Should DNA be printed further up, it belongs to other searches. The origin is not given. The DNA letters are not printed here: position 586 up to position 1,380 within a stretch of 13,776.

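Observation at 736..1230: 164-aa protein built from five tandem Cys-hairpin repeats (C-x11-13-C) behind an N-terminal 'GGCICCG' anchor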

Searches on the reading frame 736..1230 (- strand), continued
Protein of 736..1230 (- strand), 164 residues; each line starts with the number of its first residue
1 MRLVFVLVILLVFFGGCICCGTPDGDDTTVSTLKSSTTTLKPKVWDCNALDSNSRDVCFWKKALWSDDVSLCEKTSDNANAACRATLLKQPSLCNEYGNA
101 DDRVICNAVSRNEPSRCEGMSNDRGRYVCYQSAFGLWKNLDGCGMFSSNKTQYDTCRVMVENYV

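Call 48: search_protein_families(library=ncbifam, proteins=[P0014, P0030, P0035, P0056, P0011, P0048, P0003, P0060, P0010, P0069], max_evalue=1)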
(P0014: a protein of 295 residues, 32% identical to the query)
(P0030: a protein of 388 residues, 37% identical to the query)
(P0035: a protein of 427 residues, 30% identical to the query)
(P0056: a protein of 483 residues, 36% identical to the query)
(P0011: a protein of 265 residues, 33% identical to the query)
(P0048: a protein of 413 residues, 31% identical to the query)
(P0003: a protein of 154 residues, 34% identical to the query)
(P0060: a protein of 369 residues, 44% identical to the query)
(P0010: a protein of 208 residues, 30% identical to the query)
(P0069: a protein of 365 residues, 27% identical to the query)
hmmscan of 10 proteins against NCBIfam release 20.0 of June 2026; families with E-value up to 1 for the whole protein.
P0014 (295 aa): 0 families

P0030 (388 aa): 3 families
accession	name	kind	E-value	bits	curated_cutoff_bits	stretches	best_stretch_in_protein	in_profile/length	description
NF042931.1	SAG1386_EF1546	equivalog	0.051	13.7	80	1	17-71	28-83/158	SAG1386/EF1546 family surface-associated protein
NF005435.1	PRK07021.1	equivalog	0.068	13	131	1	20-108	10-98/157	flagellar basal body-associated protein FliL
NF004285.1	PRK05696.1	equivalog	0.11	12.3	179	1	20-59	22-61/171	flagellar basal body-associated protein FliL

P0035 (427 aa): 1 family
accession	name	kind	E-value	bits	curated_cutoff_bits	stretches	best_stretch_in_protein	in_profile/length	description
TIGR04201.1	Myxo_Cys_RPT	repeat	0.059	13.5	25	1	74-93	3-22/22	Cys-rich repeat-containing protein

P0056 (483 aa): 0 families

P0011 (265 aa): 0 families

P0048 (413 aa): 1 family
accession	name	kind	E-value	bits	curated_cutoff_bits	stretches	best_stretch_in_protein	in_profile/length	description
NF011586.0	PRK15010.1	equivalog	0.067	12.7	440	1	176-262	132-218/260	lysine/arginine/ornithine ABC transporter substrate-binding protein ArgT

P0003 (154 aa): 1 family
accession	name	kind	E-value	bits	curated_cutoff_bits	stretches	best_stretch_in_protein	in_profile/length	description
TIGR02309.1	HpaB-1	equivalog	0.076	12.1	480.2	1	52-100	132-180/477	4-hydroxyphenylacetate 3-monooxygenase, oxygenase component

P0060 (369 aa): 0 families

P0010 (208 aa): 2 families
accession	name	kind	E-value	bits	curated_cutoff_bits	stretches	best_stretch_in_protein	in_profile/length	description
NF007961.0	PRK10681.1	equivalog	0.013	14.9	244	1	26-75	159-208/252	DNA-binding transcriptional repressor DeoR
NF011162.1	PRK14563.1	equivalog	0.076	12.9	40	0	53-69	14-30/47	ribosome modulation factor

P0069 (365 aa): 0 families

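Call 49: list_cluster_members(proteins=[P0004, P0005, P0006, P0011, P0012, P0013, P0014, P0015, P0016, P0021])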
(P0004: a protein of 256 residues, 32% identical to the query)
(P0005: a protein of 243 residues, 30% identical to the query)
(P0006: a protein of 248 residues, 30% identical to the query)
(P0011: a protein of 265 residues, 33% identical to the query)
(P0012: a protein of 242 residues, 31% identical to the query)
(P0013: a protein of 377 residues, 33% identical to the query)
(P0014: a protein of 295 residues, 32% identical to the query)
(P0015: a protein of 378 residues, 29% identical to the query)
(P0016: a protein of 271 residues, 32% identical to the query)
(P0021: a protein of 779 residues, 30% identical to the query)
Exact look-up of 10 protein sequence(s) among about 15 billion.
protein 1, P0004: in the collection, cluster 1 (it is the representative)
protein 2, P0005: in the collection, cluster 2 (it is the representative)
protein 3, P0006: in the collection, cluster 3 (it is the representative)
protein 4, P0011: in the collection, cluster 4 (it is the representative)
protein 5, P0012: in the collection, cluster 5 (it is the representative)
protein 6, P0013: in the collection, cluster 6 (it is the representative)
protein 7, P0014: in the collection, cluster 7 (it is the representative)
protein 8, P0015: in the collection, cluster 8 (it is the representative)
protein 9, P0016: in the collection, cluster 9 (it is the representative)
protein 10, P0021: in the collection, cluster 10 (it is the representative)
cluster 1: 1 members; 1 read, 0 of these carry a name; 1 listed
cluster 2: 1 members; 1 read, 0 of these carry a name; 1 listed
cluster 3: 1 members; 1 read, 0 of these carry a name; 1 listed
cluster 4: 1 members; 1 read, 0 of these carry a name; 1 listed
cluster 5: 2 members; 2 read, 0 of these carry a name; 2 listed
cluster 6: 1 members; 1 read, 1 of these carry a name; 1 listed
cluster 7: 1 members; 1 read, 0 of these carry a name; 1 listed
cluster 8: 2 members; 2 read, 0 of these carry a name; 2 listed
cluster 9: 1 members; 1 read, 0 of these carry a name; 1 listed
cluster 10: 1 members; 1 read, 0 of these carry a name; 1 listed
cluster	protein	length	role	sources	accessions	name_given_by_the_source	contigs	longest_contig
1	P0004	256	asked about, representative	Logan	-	-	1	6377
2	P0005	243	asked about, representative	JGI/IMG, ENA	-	-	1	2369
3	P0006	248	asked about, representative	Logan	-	-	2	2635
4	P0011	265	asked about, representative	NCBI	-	-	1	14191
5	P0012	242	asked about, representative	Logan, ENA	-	-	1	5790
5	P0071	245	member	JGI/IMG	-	-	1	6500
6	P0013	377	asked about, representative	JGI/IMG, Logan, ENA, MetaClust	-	\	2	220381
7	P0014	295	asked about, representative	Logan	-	-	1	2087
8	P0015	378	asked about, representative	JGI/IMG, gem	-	-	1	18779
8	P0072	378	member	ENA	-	-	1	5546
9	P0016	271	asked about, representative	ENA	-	-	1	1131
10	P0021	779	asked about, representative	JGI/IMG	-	-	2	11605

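Call 50: list_cluster_members(proteins=[P0030, P0035, P0056, P0048, P0031, P0058, P0044, P0024, P0040, P0052])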
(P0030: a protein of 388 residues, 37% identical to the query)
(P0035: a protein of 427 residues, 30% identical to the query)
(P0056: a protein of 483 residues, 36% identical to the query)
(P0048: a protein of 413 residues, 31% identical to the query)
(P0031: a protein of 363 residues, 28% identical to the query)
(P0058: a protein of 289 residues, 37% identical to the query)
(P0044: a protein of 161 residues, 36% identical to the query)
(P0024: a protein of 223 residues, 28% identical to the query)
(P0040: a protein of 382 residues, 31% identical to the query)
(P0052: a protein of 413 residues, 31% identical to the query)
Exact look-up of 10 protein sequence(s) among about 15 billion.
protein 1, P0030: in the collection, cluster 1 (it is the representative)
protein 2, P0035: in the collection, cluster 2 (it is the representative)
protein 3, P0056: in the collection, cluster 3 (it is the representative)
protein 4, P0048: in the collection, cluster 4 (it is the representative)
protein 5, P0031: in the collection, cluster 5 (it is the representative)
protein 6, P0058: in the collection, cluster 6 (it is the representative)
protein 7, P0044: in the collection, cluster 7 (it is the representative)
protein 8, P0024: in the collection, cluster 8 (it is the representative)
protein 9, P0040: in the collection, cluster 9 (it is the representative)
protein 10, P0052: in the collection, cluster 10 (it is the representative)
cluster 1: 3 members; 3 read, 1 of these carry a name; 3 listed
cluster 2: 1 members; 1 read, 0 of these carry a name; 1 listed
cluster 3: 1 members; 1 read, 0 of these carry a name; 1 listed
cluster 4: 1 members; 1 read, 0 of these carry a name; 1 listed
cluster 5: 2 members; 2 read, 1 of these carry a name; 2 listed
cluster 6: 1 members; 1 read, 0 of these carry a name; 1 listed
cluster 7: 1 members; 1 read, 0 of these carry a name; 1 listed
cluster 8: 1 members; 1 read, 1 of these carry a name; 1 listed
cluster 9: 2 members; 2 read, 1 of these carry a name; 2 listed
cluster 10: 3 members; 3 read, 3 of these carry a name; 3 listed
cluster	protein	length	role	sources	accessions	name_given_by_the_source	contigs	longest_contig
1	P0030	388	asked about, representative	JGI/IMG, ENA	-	-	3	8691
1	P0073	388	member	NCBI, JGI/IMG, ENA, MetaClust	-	\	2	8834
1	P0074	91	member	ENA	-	-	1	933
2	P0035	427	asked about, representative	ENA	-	-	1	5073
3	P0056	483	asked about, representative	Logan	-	-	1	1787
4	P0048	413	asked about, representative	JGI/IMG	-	-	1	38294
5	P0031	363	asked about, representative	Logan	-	-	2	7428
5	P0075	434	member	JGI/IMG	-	hypothetical protein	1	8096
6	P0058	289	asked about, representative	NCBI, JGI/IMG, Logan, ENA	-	-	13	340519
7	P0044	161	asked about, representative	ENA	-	-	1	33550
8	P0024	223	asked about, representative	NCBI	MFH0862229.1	MAG: hypothetical protein V1875_04285 [Candidatus Altiarchaeota archaeon]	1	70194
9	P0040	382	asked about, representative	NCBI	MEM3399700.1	MAG: hypothetical protein QXP42_02620 [Candidatus Micrarchaeia archaeon]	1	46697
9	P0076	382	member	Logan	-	-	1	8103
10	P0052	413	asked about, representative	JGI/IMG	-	hypothetical protein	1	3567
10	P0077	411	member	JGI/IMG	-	hypothetical protein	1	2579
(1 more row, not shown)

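Call 55: find_related_loci(query=window:736-1230:-, collection=genome_contigs, flank=10000)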
Query window:736-1230:- (164 aa) in genome_contigs; peptide patterns used: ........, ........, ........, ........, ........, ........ (x = any residue, [..] = any of these).
33 stretches matched a pattern, but none encodes a relative of the query by tblastn (E <= 1e-3).

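Call 61: find_encoding_contigs(protein=P0058, flank=6000, max_places=1)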
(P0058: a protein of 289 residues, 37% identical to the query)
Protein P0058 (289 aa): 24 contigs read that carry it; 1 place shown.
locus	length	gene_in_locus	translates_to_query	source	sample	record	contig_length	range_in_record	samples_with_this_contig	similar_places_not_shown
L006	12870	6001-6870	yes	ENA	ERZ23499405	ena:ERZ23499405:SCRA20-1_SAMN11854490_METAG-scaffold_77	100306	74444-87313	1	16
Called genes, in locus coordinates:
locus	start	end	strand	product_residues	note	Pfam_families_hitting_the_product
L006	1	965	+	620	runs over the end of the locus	PF11976:Rad60-SLD (faint), PF21403:OTU1_UBXL (faint), PF00240:ubiquitin (weak)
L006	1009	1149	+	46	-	-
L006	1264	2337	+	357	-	PF17396:DUF1611_N, PF07755:DUF1611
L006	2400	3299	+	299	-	PF00535:Glycos_transf_2, PF10111:Glyco_tranf_2_2 (weak), PF13641:Glyco_tranf_2_3 (weak)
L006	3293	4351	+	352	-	PF04055:Radical_SAM, PF13186:SPASM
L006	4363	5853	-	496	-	PF00370:FGGY_N, PF02782:FGGY_C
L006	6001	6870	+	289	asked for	-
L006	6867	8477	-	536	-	-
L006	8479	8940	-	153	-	PF00258:Flavodoxin_1 (weak), PF03358:FMN_red (weak)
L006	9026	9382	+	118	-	PF07883:Cupin_2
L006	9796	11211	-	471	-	PF05887:Trypan_PARP (weak)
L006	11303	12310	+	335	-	PF00710:Asparaginase, PF17763:Asparaginase_C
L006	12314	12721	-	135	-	-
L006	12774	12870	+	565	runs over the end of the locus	PF13231:PMT_2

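Call 62: find_encoding_contigs(protein=P0013, flank=6000, max_places=1)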
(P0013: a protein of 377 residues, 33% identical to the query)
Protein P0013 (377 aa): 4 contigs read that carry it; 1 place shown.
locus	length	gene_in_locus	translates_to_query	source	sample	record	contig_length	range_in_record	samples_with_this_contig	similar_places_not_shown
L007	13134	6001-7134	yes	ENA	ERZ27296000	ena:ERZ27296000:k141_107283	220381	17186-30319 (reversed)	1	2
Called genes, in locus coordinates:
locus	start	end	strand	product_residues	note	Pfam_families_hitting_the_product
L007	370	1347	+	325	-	PF02423:OCD_Mu_crystall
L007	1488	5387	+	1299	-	-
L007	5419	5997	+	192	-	-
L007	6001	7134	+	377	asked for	-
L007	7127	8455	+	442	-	-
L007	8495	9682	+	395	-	PF13620:CarboxypepD_reg, PF13715:CarbopepD_reg_2, PF09430:EMC7_beta-sandw, PF26549:Tricorn_N, PF07676:PD40 (weak)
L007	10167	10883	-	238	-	PF18912:DZR_2, PF00156:Pribosyltran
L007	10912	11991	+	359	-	PF11104:PilM_2, PF14450:FtsA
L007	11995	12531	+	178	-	-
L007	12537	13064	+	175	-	PF04350:PilO (weak)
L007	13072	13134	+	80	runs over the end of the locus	-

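Call 63: fold_search(model_id=the predicted structure, library=pdb)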
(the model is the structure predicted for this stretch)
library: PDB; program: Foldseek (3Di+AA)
matches with E <= 10: 65; with E <= 0.001: 0
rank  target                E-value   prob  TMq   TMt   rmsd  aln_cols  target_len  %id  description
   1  4y5j                  1.8e+00  0.23  0.28  0.21  11.6       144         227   11  Drosophila melanogaster Mini spindles TOG3 (released 2015-03-11)
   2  6bv5                  1.9e+00  0.25  0.26  0.11  10.7       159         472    7  Structure of proteinaceous RNase P 1 (PRORP1) from A. thaliana after 45-minute soak with juglone (released 2019-06-12)
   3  7dfe_MODEL_1_A        2.2e+00  0.08  0.17  0.19  14.0       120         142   15  NMR structure of TuSp2-RP (released 2021-11-17)
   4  4aci_B                2.2e+00  0.06  0.16  0.15  14.2       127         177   11  Structure of the C. glutamicum AcnR Crystal Form II (released 2012-12-26)
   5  4g23                  2.9e+00  0.18  0.27  0.11  11.0       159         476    9  Crystal Structure of proteinaceous RNase P 1 (PRORP1) from A. thaliana with Mn (released 2012-09-26)
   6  6sga_FX               2.9e+00  0.10  0.21  0.17   9.9       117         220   10  Body domain of the mt-SSU assemblosome from Trypanosoma brucei (released 2019-09-18)
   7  6bv6                  3.3e+00  0.18  0.27  0.11  10.6       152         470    8  Structure of proteinaceous RNase P 1 (PRORP1) from A. thaliana after 3-hour soak with juglone (released 2019-06-12)
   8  3cy5_A                3.6e+00  0.04  0.18  0.18  13.0       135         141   11  Crystal structure determination of buffalo (Bubalus bubalis) hemoglobin at 2 angstrom resolution (released 2009-04-28)
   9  6ei0_Q                4.1e+00  0.06  0.18  0.22  15.7       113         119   11  Cytosolic copper storage protein Csp from Streptomyces lividans: apo form (released 2018-10-10)
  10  8ixi_A                4.6e+00  0.06  0.16  0.10  11.2        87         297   13  Crystal structure of macrolide phosphotransferase from Klebsiella pneumoniae (released 2024-01-31)
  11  2voh_A                4.6e+00  0.04  0.16  0.17  13.3       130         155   15  Structure of mouse A1 bound to the Bak BH3-domain (released 2008-03-04)
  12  6pet_D                4.6e+00  0.03  0.13  0.10  14.8       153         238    8  Crystal structure of 8-hydroxychromene compound 30 bound to estrogen receptor alpha (released 2019-07-17)
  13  7rs2_C                4.8e+00  0.03  0.15  0.11  14.8       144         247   10  Crystal Structure of the ER-alpha Ligand-binding Domain (L372S, L536S) in complex with DMERI-23 (released 2021-09-08)
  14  8vyx_A                4.8e+00  0.02  0.15  0.11  15.0       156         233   11  Crystal Structure of the ER-alpha Ligand-binding Domain (L372S, L536S) in complex with k-410 (released 2024-06-12)
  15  3bt9_A                5.0e+00  0.05  0.20  0.18  13.2       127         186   12  crystal structure of QacR(E57Q) bound to Dequalinium (released 2008-08-12)
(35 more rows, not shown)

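Call 73: find_encoding_contigs(protein=P0002, flank=10000, max_places=2)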
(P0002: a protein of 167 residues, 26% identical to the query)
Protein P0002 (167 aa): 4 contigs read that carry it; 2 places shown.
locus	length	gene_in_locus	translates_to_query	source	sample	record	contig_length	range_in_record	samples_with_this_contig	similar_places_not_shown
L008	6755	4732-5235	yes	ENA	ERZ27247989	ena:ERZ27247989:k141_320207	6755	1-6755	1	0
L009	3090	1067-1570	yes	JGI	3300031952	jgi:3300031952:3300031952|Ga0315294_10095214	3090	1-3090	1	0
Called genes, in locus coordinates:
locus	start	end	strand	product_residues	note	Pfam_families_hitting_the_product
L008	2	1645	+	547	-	?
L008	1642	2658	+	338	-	PF13379:NMT1_2 (faint), PF09084:NMT1, PF16868:NMT1_3 (weak)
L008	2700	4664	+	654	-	PF02743:dCache_1, PF00672:HAMP, PF00512:HisKA, PF02518:HATPase_c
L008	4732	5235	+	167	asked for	-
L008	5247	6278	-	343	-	PF01978:TrmB (faint)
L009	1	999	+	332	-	?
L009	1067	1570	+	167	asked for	-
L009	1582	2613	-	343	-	PF01978:TrmB (faint)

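Call 74: find_encoding_contigs(protein=P0064, flank=10000, max_places=1)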
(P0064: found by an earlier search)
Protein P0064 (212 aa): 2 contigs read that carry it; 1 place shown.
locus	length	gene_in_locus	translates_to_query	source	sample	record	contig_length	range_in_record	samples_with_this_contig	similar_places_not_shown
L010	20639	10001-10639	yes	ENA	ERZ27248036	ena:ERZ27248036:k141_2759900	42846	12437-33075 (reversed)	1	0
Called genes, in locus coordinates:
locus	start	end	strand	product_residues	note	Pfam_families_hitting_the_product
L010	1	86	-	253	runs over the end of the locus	PF01058:Oxidored_q6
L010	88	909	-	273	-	PF00175:NAD_binding_1, PF10418:DHODB_Fe-S_bind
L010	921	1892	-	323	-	PF13534:Fer4_17 (faint), PF12838:Fer4_7 (faint), PF14697:Fer4_21 (faint), PF00037:Fer4 (faint), PF17179:Fer4_22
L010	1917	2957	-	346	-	PF00155:Aminotran_1_2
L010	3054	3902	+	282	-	PF00483:NTP_transferase, PF12804:NTP_transf_3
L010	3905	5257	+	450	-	PF02878:PGM_PMM_I, PF02879:PGM_PMM_II, PF02880:PGM_PMM_III, PF00408:PGM_PMM_IV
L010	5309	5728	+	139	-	-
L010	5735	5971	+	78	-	-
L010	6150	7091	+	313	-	PF03703:bPH_2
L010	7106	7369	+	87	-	-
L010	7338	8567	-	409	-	PF00278:Orn_DAP_Arg_deC, PF02784:Orn_Arg_deC_N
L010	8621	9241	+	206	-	-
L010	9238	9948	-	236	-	PF00588:SpoU_methylase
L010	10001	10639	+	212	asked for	-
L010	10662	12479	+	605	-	PF01935:DUF87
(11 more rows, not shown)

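Call 75: find_encoding_contigs(protein=P0024, flank=10000, max_places=1)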
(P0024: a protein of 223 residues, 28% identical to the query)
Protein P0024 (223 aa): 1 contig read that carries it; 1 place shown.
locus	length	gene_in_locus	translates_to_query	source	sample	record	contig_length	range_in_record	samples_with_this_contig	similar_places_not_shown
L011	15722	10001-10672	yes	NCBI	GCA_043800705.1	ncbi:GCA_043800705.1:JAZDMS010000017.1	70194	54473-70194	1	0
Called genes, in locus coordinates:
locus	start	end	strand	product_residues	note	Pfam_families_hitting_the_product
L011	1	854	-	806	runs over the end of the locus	PF01326:PPDK_N, PF00391:PEP-utilizers, PF02896:PEP-utilizers_C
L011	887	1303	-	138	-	PF21473:OB_Ssb-like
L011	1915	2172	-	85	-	PF04010:DUF357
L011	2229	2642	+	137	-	-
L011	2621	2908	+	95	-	-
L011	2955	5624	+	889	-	PF02629:CoA_binding, PF13380:CoA_binding_2, PF13607:Succ_CoA_lig, PF19045:Ligase_CoA_2, PF13549:ATP-grasp_5, PF13302:Acetyltransf_3, PF13420:Acetyltransf_4, PF00583:Acetyltransf_1, +1 more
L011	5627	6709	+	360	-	PF00850:Hist_deacetyl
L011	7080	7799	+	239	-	PF09851:SHOCT (weak)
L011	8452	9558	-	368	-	PF03193:RsgA_GTPase, PF00009:GTP_EFTU (faint), PF00005:ABC_tran (weak), PF01926:MMR_HSR1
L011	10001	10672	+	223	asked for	-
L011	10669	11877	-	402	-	-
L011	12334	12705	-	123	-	PF13470:PIN_3, PF01850:PIN (weak)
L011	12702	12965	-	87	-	PF04014:MazE_antitoxin (weak)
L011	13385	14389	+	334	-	-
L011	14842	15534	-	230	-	PF04191:PEMT, PF04140:ICMT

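Call 79: fold_search(model_id=the predicted structure, library=viral)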
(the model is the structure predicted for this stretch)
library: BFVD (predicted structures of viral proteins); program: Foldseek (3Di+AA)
matches with E <= 10: 192; with E <= 0.001: 0
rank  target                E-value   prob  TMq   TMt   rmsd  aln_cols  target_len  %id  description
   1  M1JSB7                4.9e-01  0.35  0.27  0.12  20.0       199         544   12  Essential structural protein pp78/81 [Spodoptera littoralis nuclear polyhedrosis virus]
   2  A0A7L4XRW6            6.9e-01  0.14  0.18  0.15  16.9       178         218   11  (no name in the UniProt tables at hand)
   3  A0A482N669            9.3e-01  0.08  0.15  0.07  25.3       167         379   13  (no name in the UniProt tables at hand)
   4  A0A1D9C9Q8            1.5e+00  0.06  0.15  0.15  19.3       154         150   18  Uncharacterized protein [Salinivibrio phage SMHB1]
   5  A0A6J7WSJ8            1.7e+00  0.06  0.14  0.09  14.9       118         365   11  Uncharacterized protein [uncultured Caudovirales phage]
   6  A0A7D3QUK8            1.8e+00  0.04  0.12  0.12  26.9       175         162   14  Uncharacterized protein [Fadolivirus FV1/VV64]
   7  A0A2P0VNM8            1.8e+00  0.08  0.20  0.11  18.1       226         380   11  Uncharacterized protein [Tetraselmis virus 1]
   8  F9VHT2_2              1.9e+00  0.13  0.23  0.07  17.1       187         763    6  (no name in the UniProt tables at hand)
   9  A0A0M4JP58            1.9e+00  0.07  0.17  0.12  20.4       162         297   14  (no name in the UniProt tables at hand)
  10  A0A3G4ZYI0            1.9e+00  0.05  0.12  0.14  15.5       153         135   14  Uncharacterized protein [Faunusvirus sp.]
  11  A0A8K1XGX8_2          1.9e+00  0.03  0.12  0.05  20.6       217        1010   12  RNA-directed RNA polymerase [Sanya Ischnura senegalensis xinmovirus 1]
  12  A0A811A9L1            2.0e+00  0.08  0.19  0.10  20.9       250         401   10  (no name in the UniProt tables at hand)
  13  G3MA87                2.3e+00  0.10  0.22  0.17  19.2       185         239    8  Gp346 [Bacillus phage G]
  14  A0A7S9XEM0            2.3e+00  0.08  0.17  0.14  17.7       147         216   12  (no name in the UniProt tables at hand)
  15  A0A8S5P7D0            2.5e+00  0.04  0.14  0.14  15.9       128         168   12  Uncharacterized protein [Siphoviridae sp. ct8Hx23]
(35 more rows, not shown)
